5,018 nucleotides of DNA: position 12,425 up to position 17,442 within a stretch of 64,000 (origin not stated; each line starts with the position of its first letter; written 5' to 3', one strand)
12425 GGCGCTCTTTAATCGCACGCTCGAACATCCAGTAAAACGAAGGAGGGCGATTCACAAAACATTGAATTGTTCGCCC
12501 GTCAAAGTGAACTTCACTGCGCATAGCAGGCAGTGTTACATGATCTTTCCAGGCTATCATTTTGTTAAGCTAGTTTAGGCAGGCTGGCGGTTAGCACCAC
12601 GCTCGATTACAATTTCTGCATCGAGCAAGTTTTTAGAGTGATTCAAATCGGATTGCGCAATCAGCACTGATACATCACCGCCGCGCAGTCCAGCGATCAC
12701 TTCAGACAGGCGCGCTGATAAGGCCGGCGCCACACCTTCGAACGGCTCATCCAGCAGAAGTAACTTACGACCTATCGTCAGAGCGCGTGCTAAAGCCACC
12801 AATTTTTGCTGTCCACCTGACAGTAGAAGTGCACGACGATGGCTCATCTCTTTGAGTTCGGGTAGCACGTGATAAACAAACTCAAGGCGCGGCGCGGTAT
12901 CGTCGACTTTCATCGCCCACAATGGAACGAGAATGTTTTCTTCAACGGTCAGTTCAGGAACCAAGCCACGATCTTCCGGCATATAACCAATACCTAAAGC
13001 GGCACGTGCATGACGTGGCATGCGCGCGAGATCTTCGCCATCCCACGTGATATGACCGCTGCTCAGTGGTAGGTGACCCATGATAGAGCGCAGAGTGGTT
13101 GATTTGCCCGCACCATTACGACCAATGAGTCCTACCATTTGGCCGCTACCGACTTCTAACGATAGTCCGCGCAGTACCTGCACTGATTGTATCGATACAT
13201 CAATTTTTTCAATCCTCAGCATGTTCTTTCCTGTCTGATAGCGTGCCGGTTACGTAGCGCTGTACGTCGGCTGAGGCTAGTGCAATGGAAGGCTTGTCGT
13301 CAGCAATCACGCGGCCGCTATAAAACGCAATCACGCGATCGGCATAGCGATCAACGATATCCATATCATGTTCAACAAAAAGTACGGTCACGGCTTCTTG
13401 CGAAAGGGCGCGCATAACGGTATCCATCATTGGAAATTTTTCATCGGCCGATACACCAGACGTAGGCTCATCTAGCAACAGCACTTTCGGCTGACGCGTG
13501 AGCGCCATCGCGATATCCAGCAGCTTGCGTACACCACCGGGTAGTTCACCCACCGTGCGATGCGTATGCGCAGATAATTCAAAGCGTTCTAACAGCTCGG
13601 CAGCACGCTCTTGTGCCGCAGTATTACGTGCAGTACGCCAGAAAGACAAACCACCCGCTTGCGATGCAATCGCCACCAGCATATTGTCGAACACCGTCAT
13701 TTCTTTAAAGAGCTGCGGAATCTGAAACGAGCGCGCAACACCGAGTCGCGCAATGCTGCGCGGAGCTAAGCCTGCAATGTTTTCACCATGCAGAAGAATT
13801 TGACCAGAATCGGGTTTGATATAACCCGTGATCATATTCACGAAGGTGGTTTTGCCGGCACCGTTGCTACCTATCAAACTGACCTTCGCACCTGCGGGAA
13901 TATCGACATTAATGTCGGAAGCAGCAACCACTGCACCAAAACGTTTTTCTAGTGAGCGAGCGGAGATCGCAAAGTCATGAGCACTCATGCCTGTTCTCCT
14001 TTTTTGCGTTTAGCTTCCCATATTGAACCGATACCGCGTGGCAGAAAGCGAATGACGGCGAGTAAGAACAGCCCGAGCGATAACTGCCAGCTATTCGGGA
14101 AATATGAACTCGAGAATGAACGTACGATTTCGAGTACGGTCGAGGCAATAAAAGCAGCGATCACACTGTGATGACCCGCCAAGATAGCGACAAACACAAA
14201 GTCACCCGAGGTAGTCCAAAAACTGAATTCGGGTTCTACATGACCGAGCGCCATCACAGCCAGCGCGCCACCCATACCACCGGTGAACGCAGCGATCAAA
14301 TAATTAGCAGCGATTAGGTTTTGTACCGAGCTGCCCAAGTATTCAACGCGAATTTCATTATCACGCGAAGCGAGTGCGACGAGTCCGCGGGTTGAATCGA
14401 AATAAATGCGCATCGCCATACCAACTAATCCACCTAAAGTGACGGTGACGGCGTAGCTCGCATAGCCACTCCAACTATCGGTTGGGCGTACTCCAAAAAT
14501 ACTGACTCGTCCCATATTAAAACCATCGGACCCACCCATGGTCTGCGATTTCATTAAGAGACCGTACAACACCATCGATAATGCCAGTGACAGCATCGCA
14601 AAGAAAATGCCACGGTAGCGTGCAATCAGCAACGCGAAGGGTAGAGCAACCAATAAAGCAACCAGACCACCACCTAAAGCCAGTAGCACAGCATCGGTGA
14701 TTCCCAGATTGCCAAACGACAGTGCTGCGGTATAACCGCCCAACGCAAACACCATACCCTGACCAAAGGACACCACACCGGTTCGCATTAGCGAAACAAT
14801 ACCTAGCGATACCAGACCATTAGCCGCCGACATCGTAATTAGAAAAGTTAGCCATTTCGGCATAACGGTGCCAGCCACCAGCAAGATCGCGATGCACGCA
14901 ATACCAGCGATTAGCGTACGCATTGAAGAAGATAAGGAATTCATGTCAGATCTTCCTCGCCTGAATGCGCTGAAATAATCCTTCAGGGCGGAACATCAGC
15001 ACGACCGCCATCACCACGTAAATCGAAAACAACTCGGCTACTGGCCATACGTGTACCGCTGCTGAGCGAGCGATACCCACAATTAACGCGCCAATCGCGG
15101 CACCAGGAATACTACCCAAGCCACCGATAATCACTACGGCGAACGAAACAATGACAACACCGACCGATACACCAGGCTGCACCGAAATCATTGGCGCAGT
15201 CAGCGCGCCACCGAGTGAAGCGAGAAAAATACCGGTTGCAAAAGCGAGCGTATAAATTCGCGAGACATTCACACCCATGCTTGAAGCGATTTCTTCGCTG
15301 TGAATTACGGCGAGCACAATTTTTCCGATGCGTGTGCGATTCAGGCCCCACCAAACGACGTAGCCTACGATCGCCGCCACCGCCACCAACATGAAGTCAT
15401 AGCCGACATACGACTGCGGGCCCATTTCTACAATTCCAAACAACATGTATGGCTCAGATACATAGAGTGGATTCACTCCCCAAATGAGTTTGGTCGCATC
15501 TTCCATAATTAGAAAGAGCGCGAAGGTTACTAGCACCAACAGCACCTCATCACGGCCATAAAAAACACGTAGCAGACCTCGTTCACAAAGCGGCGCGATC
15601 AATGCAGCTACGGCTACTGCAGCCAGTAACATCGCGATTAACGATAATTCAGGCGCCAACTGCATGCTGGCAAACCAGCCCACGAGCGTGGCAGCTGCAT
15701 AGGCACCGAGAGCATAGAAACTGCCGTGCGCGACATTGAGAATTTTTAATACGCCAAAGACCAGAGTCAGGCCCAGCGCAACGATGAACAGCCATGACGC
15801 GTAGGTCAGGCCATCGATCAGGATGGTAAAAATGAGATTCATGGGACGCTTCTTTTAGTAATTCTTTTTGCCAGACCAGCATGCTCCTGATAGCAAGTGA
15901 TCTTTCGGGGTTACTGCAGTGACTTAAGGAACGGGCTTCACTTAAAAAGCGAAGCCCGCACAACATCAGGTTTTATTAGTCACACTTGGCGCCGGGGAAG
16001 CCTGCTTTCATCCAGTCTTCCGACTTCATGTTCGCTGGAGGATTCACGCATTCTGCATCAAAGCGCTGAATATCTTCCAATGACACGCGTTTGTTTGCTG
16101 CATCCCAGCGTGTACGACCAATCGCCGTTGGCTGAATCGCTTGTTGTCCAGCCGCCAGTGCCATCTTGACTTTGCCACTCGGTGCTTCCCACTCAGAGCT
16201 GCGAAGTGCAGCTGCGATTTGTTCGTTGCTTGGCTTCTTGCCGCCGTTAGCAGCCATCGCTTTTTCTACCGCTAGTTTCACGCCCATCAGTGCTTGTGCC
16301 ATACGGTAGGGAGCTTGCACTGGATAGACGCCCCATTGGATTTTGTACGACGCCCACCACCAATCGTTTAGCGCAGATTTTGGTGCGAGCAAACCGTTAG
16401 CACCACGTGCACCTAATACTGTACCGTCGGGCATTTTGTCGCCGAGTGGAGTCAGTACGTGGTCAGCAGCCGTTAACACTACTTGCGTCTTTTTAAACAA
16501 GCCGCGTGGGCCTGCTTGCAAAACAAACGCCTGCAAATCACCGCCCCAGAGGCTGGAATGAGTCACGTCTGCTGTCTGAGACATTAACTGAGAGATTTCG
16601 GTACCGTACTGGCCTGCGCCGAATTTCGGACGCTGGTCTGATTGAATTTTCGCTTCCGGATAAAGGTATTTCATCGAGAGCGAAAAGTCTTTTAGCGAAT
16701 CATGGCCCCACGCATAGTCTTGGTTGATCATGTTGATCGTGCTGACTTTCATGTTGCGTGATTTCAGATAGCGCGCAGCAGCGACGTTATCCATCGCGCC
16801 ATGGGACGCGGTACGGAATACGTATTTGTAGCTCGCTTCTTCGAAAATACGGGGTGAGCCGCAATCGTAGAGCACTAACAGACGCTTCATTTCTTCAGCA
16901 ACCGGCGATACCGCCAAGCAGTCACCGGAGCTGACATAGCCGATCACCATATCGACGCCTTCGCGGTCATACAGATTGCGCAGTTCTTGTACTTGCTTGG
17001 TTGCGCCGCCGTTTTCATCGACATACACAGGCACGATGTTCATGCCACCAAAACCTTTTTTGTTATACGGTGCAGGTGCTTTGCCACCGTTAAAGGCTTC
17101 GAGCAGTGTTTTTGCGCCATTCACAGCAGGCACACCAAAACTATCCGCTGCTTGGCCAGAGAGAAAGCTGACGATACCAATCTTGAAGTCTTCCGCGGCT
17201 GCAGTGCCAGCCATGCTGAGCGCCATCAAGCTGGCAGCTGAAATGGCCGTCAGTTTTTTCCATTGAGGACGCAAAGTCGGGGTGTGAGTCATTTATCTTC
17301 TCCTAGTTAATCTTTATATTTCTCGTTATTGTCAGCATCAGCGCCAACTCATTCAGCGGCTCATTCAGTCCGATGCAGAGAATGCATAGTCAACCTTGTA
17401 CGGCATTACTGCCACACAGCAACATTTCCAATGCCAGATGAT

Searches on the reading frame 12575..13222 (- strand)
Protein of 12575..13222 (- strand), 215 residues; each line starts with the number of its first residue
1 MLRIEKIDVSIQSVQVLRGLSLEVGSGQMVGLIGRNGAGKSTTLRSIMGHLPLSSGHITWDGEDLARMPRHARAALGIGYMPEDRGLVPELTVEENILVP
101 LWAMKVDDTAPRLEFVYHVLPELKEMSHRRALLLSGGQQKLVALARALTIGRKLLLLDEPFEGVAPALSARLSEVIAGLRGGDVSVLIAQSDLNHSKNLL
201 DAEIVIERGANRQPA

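Call 14: search_protein_families(library=pfam, proteins=[window:12575-13222:-], max_evalue=0.000001)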
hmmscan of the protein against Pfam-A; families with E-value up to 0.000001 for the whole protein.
window:12575-13222:- (215 aa): 2 families
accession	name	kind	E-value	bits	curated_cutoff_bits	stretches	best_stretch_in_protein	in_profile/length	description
PF00005.33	ABC_tran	-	4.4e-31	108.7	25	1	17-161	1-136/137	ABC transporter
PF13304.12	AAA_21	-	5.6e-07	30.3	27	0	133-183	237-290/304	AAA domain, putative AbiEii toxin, Type IV TA system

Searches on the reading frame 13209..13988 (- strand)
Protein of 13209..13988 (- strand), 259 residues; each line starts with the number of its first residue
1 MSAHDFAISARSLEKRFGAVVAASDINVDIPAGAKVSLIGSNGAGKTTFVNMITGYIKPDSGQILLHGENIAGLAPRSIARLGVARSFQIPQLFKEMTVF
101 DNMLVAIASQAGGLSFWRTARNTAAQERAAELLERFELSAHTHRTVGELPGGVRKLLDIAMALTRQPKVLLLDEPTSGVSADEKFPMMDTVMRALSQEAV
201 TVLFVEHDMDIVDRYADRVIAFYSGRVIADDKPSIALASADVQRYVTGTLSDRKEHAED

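Call 14: search_protein_families(library=pfam, proteins=[window:13209-13988:-], max_evalue=0.000001)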
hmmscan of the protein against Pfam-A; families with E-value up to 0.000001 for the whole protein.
window:13209-13988:- (259 aa): 1 family
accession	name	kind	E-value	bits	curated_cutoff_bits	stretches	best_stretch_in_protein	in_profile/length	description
PF00005.33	ABC_tran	-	3e-31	109.3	25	1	24-177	2-137/137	ABC transporter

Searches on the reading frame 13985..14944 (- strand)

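Call 14: search_protein_families(library=pfam, proteins=[window:13985-14944:-], max_evalue=0.000001)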
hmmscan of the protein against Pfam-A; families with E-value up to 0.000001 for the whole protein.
window:13985-14944:- (319 aa): 1 family
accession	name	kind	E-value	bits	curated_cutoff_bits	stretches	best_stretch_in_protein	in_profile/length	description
PF02653.21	BPD_transp_2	-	6.3e-18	65.3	26.8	1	33-294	3-264/269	Branched-chain amino acid transport system / permease component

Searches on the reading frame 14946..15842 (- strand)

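Call 14: search_protein_families(library=pfam, proteins=[window:14946-15842:-], max_evalue=0.000001)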
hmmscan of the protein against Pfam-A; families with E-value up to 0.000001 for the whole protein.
window:14946-15842:- (298 aa): 1 family
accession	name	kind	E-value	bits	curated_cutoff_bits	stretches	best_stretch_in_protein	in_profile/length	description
PF02653.21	BPD_transp_2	-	1.4e-35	123.2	26.8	1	8-281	2-264/269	Branched-chain amino acid transport system / permease component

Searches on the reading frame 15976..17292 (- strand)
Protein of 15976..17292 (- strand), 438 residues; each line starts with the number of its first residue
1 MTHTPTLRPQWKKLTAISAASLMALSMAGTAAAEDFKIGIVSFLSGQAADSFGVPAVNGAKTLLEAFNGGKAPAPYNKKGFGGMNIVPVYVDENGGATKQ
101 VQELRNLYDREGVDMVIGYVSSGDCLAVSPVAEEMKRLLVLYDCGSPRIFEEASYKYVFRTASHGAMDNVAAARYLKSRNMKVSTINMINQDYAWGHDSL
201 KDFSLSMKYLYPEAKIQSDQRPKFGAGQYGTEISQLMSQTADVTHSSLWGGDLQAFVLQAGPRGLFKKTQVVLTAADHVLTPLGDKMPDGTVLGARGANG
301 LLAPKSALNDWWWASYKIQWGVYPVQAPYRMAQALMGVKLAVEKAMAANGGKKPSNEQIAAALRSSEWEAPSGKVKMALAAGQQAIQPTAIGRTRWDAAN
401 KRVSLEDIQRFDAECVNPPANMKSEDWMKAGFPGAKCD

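Call 14: search_protein_families(library=pfam, proteins=[window:15976-17292:-], max_evalue=0.000001)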
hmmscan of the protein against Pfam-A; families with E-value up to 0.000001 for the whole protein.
window:15976-17292:- (438 aa): 2 families
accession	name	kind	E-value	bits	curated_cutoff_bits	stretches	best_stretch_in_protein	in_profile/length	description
PF13458.12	Peripla_BP_6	-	1.2e-39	137.4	31.7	1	37-395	3-339/343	Periplasmic binding protein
PF13433.12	Peripla_BP_5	-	1.2e-11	44.8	27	1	37-397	2-339/363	Periplasmic binding protein domain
